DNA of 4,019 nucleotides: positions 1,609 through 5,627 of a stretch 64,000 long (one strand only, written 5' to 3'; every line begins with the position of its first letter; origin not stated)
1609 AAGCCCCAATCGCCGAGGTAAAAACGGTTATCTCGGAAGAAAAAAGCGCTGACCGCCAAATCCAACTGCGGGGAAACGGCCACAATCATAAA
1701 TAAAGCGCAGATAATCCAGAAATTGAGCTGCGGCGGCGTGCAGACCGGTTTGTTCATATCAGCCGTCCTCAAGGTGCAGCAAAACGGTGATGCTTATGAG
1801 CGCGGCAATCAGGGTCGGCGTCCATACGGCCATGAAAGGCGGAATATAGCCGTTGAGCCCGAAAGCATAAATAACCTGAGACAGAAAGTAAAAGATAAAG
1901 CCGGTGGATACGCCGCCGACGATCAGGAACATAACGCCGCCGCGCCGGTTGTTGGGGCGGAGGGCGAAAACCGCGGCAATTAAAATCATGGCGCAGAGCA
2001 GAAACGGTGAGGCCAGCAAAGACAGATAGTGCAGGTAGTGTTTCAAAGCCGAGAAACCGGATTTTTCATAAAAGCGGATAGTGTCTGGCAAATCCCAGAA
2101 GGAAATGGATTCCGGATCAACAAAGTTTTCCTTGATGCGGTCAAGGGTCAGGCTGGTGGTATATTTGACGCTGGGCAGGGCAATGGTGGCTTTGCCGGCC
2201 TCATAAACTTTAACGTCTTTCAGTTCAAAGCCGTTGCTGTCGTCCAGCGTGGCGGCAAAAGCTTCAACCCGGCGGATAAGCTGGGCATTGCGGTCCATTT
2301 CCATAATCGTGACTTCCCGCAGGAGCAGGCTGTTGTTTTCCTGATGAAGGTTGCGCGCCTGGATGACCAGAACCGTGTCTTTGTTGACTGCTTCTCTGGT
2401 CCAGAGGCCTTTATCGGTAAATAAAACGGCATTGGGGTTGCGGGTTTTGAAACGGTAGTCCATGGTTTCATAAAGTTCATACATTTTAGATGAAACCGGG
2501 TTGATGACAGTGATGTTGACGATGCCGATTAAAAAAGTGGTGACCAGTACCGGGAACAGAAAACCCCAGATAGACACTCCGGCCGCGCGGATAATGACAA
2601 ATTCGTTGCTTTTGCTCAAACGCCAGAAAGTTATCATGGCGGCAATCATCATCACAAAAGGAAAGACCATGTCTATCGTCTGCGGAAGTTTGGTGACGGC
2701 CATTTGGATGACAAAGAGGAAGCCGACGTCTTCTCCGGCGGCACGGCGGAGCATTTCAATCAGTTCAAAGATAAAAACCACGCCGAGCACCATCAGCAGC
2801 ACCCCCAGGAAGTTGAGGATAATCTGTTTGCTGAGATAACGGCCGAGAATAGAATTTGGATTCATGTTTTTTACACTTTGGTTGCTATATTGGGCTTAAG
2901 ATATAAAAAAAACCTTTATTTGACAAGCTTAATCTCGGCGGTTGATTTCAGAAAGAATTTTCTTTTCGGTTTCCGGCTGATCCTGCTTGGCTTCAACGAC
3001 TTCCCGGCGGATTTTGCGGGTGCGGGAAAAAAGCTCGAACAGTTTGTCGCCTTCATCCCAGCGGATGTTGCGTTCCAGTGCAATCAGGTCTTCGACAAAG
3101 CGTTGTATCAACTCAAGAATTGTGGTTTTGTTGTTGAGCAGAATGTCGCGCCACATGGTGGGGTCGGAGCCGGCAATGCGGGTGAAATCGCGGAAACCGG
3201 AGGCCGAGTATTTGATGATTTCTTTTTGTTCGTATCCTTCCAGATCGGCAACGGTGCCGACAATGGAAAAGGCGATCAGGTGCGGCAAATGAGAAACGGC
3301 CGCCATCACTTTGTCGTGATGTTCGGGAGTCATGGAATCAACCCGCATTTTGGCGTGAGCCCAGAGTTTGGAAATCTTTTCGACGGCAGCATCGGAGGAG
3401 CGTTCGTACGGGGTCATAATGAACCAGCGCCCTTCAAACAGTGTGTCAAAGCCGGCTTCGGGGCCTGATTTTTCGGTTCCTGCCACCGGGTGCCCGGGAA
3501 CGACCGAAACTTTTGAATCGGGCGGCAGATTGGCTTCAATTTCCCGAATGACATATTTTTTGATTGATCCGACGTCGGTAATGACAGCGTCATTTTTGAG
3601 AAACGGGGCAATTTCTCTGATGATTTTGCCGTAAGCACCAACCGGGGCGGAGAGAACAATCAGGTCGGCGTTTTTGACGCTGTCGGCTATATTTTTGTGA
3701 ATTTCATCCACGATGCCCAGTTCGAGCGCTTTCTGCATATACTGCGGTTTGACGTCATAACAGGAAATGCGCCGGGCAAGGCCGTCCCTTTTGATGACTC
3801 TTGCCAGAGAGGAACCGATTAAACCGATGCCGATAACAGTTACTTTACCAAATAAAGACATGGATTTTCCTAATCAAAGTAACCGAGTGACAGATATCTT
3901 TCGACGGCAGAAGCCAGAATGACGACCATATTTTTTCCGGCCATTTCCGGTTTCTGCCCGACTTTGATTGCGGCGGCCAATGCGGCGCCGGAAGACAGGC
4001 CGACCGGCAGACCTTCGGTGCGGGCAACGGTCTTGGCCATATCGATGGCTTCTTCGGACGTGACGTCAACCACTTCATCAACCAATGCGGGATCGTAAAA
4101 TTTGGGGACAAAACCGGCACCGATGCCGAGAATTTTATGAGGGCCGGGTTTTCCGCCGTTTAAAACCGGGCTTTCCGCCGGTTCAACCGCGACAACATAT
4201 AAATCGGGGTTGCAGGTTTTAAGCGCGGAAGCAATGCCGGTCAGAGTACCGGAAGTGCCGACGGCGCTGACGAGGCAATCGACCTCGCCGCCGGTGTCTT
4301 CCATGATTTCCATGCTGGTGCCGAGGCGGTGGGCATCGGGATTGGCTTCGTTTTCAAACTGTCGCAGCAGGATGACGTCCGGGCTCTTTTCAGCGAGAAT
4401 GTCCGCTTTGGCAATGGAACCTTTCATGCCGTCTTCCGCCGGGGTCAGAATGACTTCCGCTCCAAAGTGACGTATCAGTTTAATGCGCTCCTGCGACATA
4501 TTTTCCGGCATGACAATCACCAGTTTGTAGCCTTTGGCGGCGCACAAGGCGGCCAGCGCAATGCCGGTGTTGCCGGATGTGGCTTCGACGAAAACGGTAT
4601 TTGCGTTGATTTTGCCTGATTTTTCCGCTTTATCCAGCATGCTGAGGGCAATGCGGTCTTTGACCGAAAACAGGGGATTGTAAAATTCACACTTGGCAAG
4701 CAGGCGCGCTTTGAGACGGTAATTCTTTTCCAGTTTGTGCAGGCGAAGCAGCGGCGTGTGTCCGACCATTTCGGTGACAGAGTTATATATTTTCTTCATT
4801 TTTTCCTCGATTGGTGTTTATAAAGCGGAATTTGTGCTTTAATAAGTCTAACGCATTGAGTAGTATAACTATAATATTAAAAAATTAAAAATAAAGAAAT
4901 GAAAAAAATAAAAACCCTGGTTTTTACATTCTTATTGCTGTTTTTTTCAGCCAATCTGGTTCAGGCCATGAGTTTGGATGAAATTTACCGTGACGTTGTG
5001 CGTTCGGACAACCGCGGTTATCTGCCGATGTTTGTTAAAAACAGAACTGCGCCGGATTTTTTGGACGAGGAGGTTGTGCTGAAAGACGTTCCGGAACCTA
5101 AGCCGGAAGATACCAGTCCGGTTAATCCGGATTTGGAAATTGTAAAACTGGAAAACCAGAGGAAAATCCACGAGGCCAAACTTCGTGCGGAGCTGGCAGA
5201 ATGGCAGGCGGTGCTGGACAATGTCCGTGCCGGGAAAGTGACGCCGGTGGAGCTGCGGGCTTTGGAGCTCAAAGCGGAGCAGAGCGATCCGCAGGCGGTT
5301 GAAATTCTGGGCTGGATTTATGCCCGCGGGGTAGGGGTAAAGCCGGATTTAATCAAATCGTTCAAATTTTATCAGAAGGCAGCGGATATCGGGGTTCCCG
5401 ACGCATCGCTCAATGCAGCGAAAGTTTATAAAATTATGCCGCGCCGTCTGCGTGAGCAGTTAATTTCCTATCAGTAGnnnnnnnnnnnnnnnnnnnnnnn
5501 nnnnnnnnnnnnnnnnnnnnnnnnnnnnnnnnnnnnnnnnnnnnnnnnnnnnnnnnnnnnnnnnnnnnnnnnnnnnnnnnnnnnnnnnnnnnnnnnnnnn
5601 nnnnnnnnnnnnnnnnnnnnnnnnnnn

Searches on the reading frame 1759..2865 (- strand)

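Call 3: search_protein_families(library=pfam, proteins=[window:1759-2865:-], max_evalue=0.01)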
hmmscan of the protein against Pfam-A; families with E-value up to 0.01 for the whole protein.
window:1759-2865:- (368 aa): 1 family
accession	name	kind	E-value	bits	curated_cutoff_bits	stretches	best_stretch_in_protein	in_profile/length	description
PF03739.19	LptF_LptG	-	4.5e-67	227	27.9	1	9-363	1-352/353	Lipopolysaccharide export system permease LptF/LptG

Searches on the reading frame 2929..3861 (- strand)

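Call 3: search_protein_families(library=pfam, proteins=[window:2929-3861:-], max_evalue=0.01)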
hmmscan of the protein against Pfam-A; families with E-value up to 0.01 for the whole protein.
window:2929-3861:- (310 aa): 10 families
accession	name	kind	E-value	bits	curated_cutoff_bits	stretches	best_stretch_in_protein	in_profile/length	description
PF02153.23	PDH_N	-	3.2e-40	137.6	26.5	1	19-174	1-152/154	Prephenate dehydrogenase, nucleotide-binding domain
PF20463.3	PDH_C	-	1.2e-30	106.3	22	1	178-278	1-100/102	Prephenate dehydrogenase, dimerization domain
PF03446.21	NAD_binding_2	-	2.2e-08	34.7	21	1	6-131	1-124/161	NAD binding domain of 6-phosphogluconate dehydrogenase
PF00056.29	Ldh_1_N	-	1.2e-06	29.1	27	1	6-41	2-38/141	lactate/malate dehydrogenase, NAD binding domain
PF03807.23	F420_oxidored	-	9.4e-06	26.6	21.6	1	6-94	1-89/94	NADP oxidoreductase coenzyme F420-dependent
PF01210.29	NAD_Gly3P_dh_N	-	4.8e-05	23.8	23.1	1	6-96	1-101/158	NAD-dependent glycerol-3-phosphate dehydrogenase N-terminus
PF07991.19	KARI_N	-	0.00022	21.3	20.6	1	6-95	6-92/165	Acetohydroxy acid isomeroreductase, NADPH-binding domain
PF02737.24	3HCDH_N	-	0.00056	20.3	22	1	6-115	1-107/180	3-hydroxyacyl-CoA dehydrogenase, NAD binding domain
PF02826.25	2-Hacid_dh_C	-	0.0028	17.5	25.1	1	6-74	38-101/178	D-isomer specific 2-hydroxyacid dehydrogenase, NAD binding domain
PF01262.27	AlaDh_PNT_C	-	0.0046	16.8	23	1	5-97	29-128/214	Alanine dehydrogenase/PNT, C-terminal domain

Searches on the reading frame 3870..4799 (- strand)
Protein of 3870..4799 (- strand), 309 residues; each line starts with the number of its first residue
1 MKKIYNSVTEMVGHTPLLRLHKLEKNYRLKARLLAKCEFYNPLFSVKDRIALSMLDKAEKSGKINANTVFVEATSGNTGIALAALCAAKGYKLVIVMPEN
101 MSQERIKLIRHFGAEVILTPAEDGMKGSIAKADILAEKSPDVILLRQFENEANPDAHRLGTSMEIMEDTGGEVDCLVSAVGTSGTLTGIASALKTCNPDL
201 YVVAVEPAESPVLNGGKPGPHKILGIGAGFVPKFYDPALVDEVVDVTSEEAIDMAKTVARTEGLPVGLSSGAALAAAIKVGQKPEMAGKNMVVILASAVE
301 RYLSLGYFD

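Call 3: search_protein_families(library=pfam, proteins=[window:3870-4799:-], max_evalue=0.01)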
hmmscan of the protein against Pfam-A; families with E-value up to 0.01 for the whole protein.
window:3870-4799:- (309 aa): 2 families
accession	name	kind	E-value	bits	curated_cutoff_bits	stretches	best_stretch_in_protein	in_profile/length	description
PF00291.31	PALP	-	4.8e-74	249.8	35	1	9-295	2-293/295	Pyridoxal-phosphate dependent enzyme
PF00107.32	ADH_zinc_N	-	0.006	17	31.8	0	79-132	3-53/129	Zinc-binding dehydrogenase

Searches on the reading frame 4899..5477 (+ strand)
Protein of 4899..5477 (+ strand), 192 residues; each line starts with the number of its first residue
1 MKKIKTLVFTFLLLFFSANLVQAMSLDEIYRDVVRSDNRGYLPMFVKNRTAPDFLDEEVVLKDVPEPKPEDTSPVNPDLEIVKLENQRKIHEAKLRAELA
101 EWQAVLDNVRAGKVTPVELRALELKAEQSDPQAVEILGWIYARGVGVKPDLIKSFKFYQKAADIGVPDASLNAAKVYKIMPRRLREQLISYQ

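Call 3: search_protein_families(library=pfam, proteins=[window:4899-5477:+], max_evalue=0.01)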
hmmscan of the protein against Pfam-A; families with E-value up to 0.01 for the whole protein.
window:4899-5477:+ (192 aa): 1 family
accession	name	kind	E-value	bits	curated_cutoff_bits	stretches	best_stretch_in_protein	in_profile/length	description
PF08238.18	Sel1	-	1.9e-06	28.7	30.7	1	137-165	7-35/36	Sel1 repeat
